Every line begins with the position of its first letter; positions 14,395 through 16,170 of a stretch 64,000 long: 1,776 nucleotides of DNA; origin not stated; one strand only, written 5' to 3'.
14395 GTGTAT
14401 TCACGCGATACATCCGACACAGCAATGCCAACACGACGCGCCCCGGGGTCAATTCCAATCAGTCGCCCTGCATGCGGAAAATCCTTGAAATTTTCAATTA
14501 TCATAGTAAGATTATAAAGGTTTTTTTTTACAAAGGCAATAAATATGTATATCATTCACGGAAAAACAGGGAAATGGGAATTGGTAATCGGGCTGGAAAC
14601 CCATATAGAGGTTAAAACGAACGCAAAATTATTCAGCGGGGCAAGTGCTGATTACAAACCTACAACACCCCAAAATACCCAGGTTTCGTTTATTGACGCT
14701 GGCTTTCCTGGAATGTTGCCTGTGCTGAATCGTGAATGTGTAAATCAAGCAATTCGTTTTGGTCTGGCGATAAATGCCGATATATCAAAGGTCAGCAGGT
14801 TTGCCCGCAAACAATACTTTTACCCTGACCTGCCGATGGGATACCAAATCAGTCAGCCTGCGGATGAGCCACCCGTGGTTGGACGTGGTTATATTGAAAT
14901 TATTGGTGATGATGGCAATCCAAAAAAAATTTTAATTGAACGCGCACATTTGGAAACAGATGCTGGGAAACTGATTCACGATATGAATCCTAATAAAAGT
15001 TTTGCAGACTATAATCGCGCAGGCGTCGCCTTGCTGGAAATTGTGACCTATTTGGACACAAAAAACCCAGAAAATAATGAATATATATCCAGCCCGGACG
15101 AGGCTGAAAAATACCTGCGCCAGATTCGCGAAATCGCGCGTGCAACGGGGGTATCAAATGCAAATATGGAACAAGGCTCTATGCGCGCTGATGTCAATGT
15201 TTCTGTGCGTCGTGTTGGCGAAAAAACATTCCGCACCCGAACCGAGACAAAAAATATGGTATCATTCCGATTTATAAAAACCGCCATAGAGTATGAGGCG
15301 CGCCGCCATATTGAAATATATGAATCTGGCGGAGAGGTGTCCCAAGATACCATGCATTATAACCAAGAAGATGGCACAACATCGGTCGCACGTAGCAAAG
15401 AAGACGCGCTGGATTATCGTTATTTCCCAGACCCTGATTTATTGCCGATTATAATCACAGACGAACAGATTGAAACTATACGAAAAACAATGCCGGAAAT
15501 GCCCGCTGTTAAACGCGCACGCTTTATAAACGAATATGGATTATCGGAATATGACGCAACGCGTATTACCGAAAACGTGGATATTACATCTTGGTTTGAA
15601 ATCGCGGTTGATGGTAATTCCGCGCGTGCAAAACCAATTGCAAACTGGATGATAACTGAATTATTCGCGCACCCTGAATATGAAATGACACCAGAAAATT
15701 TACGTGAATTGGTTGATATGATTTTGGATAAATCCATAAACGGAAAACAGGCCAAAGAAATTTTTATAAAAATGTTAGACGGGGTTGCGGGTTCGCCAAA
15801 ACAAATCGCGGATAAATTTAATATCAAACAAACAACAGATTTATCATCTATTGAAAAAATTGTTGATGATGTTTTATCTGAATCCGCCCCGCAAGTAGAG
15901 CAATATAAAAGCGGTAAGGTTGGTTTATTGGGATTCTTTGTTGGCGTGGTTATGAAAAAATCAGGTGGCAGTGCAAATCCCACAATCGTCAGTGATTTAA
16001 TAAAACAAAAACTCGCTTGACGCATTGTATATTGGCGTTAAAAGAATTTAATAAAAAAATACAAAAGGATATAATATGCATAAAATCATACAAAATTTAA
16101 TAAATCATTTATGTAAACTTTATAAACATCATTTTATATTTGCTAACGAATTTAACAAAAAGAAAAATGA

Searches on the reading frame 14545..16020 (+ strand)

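Call 83: search_protein_families(library=pfam, proteins=[window:14545-16020:+], max_evalue=0.0001)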
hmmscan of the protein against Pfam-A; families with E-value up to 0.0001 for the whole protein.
window:14545-16020:+ (491 aa): 2 families
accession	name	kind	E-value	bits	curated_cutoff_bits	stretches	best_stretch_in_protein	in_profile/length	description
PF02934.20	GatB_N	-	2.9e-101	338.7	23.4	1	13-310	1-277/277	GatB/GatE catalytic domain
PF02637.23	GatB_Yqey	-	1.1e-35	123.1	27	1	350-490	2-148/148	GatB domain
